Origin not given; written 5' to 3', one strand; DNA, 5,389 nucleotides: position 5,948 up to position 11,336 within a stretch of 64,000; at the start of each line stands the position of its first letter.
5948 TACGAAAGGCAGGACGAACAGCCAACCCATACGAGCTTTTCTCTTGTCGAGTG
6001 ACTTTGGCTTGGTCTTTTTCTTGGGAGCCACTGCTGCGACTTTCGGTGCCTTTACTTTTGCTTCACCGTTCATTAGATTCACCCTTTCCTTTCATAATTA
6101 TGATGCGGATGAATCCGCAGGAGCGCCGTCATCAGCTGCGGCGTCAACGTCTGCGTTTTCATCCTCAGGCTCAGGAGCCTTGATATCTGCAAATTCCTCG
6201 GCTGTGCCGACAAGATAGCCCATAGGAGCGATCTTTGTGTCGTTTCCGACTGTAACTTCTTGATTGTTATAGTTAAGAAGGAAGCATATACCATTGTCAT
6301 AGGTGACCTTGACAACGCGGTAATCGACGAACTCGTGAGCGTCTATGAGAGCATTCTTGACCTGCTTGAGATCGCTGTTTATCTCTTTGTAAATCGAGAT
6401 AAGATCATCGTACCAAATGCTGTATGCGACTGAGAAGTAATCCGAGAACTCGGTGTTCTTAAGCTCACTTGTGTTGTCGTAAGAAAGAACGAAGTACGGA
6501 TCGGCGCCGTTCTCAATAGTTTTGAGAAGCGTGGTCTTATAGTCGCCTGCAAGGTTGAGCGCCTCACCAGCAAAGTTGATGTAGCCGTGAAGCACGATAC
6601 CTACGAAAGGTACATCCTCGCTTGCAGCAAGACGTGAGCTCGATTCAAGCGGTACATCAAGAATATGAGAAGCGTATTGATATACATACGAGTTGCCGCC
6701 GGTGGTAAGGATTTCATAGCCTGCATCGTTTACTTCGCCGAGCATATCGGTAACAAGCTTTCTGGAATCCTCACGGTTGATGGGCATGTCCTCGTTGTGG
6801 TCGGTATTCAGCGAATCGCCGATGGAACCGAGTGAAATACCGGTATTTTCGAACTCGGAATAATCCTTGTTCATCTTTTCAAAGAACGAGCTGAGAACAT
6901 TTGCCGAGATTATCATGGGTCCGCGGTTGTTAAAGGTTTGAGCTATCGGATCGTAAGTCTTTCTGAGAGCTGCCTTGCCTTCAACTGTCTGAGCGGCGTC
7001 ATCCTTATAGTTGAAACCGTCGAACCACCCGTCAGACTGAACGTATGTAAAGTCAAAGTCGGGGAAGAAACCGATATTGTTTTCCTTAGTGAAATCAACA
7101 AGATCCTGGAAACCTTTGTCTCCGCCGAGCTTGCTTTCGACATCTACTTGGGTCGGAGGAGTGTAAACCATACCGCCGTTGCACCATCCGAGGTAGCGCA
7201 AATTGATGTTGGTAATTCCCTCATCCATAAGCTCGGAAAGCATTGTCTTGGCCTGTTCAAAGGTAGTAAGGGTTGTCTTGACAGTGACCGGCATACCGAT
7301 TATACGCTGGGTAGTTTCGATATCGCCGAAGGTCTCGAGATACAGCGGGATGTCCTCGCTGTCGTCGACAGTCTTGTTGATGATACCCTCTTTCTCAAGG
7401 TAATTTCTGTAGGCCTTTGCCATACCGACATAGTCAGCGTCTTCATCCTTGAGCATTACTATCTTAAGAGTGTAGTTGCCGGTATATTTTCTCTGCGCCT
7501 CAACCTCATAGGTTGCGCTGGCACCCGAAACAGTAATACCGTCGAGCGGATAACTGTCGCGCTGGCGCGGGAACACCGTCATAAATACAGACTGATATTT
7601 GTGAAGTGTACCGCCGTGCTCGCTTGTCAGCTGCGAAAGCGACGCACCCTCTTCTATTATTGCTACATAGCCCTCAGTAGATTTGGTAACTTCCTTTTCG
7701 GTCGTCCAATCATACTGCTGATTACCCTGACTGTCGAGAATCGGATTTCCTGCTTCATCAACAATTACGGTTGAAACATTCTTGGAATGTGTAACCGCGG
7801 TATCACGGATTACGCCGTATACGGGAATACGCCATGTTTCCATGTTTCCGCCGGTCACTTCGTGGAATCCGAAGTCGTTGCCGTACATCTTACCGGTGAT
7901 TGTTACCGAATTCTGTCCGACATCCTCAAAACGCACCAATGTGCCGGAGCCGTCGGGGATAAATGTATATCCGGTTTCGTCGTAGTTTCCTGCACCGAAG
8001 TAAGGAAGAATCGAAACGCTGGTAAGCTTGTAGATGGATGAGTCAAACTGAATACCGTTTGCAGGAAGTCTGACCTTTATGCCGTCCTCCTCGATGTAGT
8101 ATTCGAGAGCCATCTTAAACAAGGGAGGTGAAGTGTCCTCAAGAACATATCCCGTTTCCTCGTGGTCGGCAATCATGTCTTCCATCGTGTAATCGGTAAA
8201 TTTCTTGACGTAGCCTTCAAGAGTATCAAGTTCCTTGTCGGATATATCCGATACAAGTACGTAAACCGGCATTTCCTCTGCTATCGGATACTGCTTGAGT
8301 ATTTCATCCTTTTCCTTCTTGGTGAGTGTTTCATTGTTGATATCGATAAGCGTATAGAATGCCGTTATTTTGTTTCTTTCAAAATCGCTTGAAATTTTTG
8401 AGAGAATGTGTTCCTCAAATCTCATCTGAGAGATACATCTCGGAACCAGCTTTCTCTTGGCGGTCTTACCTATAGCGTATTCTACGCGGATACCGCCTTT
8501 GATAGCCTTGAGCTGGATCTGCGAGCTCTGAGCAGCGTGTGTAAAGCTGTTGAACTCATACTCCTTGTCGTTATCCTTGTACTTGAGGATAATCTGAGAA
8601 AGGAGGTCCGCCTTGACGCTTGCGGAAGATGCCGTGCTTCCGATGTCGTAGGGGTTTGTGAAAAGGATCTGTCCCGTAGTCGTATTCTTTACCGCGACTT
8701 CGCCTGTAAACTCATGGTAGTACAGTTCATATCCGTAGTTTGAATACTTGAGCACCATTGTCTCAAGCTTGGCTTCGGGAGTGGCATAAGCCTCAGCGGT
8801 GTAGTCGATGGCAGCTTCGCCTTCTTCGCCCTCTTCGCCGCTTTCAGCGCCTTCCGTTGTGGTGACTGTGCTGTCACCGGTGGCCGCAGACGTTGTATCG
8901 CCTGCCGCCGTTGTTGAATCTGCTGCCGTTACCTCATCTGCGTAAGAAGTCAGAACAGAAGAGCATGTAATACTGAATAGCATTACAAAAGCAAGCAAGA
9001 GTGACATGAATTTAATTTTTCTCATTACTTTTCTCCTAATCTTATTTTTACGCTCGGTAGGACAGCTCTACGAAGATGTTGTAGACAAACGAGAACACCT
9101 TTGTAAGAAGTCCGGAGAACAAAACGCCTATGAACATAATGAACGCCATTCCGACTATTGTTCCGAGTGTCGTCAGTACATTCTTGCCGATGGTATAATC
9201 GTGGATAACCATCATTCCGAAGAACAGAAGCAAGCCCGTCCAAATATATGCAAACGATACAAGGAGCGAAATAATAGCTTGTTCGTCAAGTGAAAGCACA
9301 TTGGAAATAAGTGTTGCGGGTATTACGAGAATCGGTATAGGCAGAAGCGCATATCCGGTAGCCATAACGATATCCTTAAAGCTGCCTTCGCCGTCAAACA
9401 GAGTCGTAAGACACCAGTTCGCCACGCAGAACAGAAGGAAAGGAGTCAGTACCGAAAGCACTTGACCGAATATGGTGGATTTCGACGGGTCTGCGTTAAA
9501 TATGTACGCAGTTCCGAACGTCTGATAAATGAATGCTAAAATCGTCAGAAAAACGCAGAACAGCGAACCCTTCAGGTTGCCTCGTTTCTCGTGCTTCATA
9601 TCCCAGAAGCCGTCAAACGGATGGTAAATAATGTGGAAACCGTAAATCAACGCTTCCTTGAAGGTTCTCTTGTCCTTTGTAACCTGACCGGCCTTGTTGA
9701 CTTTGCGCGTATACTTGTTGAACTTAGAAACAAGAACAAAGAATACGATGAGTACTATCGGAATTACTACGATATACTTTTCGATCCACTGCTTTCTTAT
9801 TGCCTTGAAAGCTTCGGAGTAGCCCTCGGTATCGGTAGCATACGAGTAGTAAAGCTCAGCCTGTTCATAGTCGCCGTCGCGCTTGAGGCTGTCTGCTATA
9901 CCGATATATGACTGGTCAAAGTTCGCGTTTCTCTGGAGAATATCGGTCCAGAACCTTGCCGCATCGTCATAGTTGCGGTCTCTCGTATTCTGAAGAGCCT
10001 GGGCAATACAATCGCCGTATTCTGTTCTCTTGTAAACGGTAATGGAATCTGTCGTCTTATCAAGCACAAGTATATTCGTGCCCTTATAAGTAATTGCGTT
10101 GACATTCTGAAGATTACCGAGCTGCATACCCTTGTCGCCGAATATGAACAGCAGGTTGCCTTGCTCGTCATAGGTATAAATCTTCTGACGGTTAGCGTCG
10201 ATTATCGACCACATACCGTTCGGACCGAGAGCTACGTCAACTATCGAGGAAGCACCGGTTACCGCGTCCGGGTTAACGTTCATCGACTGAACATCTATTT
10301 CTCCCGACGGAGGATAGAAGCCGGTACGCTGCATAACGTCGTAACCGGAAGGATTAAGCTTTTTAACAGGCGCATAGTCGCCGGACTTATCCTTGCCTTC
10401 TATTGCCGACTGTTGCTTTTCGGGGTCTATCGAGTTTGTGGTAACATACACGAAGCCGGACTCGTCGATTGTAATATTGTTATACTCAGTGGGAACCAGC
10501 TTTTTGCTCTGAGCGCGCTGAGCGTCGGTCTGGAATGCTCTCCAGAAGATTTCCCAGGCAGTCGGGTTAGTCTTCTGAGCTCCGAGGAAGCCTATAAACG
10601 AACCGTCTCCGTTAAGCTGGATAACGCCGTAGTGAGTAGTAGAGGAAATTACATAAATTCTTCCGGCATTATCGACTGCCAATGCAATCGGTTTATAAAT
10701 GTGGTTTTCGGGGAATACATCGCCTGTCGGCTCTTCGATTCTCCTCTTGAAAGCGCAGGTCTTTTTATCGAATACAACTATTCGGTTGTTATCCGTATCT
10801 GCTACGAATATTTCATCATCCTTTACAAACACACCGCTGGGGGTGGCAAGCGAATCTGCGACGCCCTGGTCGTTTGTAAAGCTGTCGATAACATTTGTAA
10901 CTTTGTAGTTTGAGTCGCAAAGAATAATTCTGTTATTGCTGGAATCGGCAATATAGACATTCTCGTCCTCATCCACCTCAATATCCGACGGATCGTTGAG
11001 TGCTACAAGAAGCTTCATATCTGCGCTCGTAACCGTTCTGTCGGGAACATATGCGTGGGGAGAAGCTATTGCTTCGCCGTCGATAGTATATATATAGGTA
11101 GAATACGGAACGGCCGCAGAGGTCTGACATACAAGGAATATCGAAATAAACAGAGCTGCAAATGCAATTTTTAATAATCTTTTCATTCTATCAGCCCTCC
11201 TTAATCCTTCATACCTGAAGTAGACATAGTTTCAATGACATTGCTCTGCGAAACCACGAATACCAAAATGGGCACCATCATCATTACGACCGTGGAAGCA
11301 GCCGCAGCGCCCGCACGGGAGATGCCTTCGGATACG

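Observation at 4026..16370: Operon-like array: one giant binding protein, two full sugar-type permease pairs, an NHL/Yip1 fusion and a DUF5696-like secreted protein, with no ATPase, regulator or known hydrolase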

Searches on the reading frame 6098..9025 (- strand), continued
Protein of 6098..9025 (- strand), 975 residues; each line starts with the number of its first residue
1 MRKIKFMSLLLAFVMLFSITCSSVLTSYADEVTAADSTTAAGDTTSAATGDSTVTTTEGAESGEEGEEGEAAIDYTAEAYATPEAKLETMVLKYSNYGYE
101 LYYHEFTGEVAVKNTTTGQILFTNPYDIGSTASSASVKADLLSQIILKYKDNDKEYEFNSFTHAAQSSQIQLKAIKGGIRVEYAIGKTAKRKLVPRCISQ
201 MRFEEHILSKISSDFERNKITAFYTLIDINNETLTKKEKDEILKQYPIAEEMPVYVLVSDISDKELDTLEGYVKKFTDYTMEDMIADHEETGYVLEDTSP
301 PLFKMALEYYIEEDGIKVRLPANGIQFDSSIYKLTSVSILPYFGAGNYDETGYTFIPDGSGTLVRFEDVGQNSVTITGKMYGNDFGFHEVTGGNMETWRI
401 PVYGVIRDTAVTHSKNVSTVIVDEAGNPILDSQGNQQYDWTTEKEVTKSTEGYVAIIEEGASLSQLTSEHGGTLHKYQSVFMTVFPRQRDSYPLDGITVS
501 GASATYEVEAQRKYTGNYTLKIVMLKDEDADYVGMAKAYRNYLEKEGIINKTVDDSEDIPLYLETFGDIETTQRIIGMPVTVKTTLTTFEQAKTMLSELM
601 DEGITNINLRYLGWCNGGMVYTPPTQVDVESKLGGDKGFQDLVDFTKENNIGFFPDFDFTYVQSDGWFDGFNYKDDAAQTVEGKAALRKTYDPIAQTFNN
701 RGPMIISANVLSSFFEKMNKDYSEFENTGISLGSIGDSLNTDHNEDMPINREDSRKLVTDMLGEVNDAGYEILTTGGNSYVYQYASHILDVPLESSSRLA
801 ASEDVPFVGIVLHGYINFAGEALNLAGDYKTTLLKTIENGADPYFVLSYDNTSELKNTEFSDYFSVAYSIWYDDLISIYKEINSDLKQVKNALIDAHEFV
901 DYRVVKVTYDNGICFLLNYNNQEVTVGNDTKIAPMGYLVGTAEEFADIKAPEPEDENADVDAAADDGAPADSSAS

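Call 84: search_protein_families(library=pfam, proteins=[L061:9992-15265:+], max_evalue=0.001)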
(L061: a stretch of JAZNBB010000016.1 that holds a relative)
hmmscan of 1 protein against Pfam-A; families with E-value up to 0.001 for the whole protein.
L061:9992-15265:+ (1757 aa): 1 family
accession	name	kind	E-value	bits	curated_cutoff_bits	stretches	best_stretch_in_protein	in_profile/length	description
PF18952.6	DUF5696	-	3.7e-129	432.4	25.6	2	470-950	131-574/612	Family of unknown function (DUF5696)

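Call 87: search_protein_families(library=pfam, proteins=[L086:11821-14340:+, L087:11533-13806:+], max_evalue=0.1)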
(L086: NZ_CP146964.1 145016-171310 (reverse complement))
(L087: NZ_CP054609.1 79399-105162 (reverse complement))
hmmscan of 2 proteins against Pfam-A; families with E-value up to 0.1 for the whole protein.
L086:11821-14340:+ (839 aa): 1 family
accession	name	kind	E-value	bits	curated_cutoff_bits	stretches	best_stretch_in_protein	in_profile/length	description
PF18952.6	DUF5696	-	2.2e-184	614.8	25.6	1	222-835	3-612/612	Family of unknown function (DUF5696)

L087:11533-13806:+ (757 aa): 2 families
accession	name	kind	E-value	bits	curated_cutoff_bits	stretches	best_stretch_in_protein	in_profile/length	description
PF18952.6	DUF5696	-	8.2e-187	622.9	25.6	1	151-748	2-612/612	Family of unknown function (DUF5696)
PF21265.3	SBB_T7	-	0.03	14.4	27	1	351-424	51-124/169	Single-stranded DNA-binding protein, Bacteriophage T7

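Call 90: search_protein_representatives(alignment_id=A1)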
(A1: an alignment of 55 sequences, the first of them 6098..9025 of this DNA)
Query: 55 sequences, 914 profile positions. Proteins with E-value up to 0.001 (for the whole library): 6096; up to 1e-10: 4941; up to 1e-30: 3614. The best 150 are listed.
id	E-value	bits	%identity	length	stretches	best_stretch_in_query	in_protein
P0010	0.0e+00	1325.0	-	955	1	3-912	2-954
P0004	0.0e+00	1295.1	-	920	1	1-911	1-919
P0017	0.0e+00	1293.8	-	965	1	1-911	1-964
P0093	0.0e+00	1275.7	-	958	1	4-912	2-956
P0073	0.0e+00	1272.1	-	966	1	1-913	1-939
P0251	0.0e+00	1267.1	-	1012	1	1-912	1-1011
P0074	0.0e+00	1249.8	-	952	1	4-911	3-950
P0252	0.0e+00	1238.0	-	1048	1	1-913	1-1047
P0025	0.0e+00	1201.5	-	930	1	1-911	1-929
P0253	0.0e+00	1168.3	-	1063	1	4-912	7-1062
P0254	0.0e+00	1152.3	-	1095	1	3-912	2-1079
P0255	0.0e+00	1130.6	-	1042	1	4-911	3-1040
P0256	0.0e+00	1127.8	-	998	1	1-911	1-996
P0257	0.0e+00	1127.7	-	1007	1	1-912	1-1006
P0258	0.0e+00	1121.7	-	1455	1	3-876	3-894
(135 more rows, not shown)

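Call 96: search_solved_structures(query=L086:3846-4955:+, max_evalue=1e-10)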
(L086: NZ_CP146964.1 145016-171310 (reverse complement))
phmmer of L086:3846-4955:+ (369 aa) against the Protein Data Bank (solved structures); distinct sequences matched with E-value up to 1e-10: 8.
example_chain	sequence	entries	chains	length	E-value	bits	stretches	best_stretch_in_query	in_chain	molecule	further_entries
6eug_A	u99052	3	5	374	4.9e-60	206.9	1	189-361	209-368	Beta-glucanase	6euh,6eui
3vsf_A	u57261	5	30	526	2.2e-42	148.8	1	117-363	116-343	Ricin B lectin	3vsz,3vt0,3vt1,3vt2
6euf_A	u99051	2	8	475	6.5e-37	130.8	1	8-350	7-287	Beta-glucanase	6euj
7bys_A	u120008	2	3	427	1.4e-31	113.3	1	107-351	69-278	Galactan 1,3-beta-galactosidase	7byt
7byv_A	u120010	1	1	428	3e-31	112.2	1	107-351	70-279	Galactan 1,3-beta-galactosidase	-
7byx_A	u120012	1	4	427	8.3e-31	110.7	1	107-351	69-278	Galactan 1,3-beta-galactosidase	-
5flw_A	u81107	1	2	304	1.6e-18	70.3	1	116-352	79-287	EXO-BETA-1,3-GALACTANASE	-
3nqh_A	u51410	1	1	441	6.5e-18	68.3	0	247-349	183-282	Glycosyl hydrolase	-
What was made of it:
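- GH43_24 clue: call 96.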

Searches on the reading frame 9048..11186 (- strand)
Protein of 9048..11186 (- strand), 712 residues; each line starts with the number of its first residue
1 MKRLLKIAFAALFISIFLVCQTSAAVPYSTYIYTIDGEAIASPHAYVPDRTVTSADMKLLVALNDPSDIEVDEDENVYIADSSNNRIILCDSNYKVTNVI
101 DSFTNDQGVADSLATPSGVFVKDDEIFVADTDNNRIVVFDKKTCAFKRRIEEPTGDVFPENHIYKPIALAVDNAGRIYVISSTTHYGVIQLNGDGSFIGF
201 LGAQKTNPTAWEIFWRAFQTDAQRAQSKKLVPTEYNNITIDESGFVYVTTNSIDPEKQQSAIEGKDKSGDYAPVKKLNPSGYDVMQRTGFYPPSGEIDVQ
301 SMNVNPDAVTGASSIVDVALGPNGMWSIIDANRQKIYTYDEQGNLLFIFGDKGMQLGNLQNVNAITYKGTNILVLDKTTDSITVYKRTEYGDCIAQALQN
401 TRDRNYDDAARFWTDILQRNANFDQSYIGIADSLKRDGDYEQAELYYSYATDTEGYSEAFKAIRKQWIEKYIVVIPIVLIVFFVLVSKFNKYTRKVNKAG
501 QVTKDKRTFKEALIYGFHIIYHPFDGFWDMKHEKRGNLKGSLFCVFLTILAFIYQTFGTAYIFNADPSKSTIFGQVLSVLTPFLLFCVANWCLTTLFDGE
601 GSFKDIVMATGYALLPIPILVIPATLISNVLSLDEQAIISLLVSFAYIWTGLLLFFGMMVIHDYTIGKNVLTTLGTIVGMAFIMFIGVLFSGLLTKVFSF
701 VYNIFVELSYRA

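Call 3: search_protein_families(library=pfam, proteins=[window:9048-11186:-], max_evalue=0.01)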
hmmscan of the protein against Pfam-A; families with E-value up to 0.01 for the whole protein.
window:9048-11186:- (712 aa): 4 families
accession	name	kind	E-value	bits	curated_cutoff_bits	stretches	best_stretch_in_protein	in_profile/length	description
PF04893.22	Yip1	-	1e-15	58.5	28.6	1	518-685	2-170/173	Yip1 domain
PF01436.27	NHL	-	2e-13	50.1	20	2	114-139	2-28/28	NHL repeat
PF06739.17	SBBP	-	5.3e-08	33.1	20.5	0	233-250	13-30/38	Beta-propeller repeat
PF17170.10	DUF5128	-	0.0098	15.5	22.9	0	115-153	45-82/321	6-bladed beta-propeller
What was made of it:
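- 9048..11186 (-): Membrane-anchored accessory protein (712 aa). Its parts are a signal peptide, an extracytoplasmic NHL beta-propeller, a TPR-like helical region, one TM helix, a conserved cytoplasmic motif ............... and a 5-TM Yip1 domain. Pfam NHL and Yip1 (call 3).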

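Call 4: search_protein_families(library=ncbifam, proteins=[window:9048-11186:-], max_evalue=0.01)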
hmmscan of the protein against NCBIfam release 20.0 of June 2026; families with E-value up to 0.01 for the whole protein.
window:9048-11186:- (712 aa): 4 families
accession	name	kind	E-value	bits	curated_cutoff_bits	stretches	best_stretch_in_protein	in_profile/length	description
NF035926.1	scyF_NHL_VPEP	equivalog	2.3e-14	53.4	350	2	63-96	246-279/376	scytonemin biosynthesis PEP-CTERM protein ScyF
NF053768.1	CIS12_fam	equivalog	8e-05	21.5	860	0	54-151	158-261/715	CIS12 family contractile injection system protein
NF033206.1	ScyE_fam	subfamily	0.00012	21.7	80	0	63-130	252-319/333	ScyD/ScyE family protein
NF047521.1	LIC_11904_fam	equivalog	0.0094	14.5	400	0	67-102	272-307/398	LIC_11904 family protein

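Call 10: search_solved_structures(query=window:9048-11186:-, max_evalue=1)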
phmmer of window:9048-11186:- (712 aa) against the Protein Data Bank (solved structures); distinct sequences matched with E-value up to 1: 48.
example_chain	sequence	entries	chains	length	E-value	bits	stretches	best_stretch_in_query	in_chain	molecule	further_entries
7zqg_A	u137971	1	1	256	1.2e-17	66.8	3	61-181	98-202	Pizza6-KSH-TSH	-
6qsd_A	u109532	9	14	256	3.6e-17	65.2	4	61-138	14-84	Pizza6S | Pizza6-S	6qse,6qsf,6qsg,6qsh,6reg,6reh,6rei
3wwa_A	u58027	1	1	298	7.6e-17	64.1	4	61-179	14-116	Pizza7H protein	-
6f0s_A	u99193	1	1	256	7.8e-17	64.1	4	61-180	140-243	Pizza6-SYW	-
6f0t_A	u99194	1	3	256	9.7e-17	63.8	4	61-138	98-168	Pizza6-SFW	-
7zpw_A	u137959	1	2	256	2.8e-16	62.3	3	61-138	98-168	Pizza6-TSK-TSH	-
7zq2_A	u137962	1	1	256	3.8e-16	61.8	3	61-180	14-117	Pizza6-RSH-TSH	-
7zpz_A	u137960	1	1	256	6.6e-16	61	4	61-138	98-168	Pizza6-TSR-TSH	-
6rej_A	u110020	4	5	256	2.8e-15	58.9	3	61-181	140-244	Pizza6-SH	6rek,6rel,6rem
6d69_A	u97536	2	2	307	5.7e-15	58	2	66-203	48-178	NHL Repeat Region of D. melanogaster Thin | Thin, isoform D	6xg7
7zcj_A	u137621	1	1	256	7.3e-15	57.6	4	61-179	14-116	Pizza6-TNH-TSH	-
6ren_A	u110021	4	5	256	1.3e-14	56.8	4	61-181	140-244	3fPizza6-SH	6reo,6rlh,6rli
3ww9_A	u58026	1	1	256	1.4e-14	56.6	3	61-179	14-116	pizza6 protein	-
6i3a_A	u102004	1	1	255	2.7e-14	55.7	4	61-180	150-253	v22Pizza6-AYW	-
6i37_A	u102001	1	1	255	3.7e-14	55.3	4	61-179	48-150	nv1Pizza6-AYW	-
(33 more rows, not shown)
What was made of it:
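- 9048..11186 (-): PDB NHL propellers match residues 61-205 (call 10).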

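Call 100: list_cluster_members(proteins=[P0001, window:9048-11186:-])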
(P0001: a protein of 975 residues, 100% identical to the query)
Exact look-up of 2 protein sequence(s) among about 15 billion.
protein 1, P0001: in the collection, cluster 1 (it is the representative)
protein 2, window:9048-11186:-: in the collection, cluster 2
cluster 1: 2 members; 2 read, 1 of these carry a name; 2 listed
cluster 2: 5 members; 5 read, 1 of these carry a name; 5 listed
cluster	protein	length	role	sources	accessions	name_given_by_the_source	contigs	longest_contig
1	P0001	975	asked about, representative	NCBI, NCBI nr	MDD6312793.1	MAG: DUF5696 domain-containing protein [Firmicutes bacterium] | DUF5696 domain-containing protein [Bacillota bacterium]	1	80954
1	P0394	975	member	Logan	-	-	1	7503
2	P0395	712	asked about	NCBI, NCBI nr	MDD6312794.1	MAG: YIP1 family protein [Firmicutes bacterium] | YIP1 family protein [Bacillota bacterium]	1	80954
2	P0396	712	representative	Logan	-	-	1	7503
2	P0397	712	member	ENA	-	-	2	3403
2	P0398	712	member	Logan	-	-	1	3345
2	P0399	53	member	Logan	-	-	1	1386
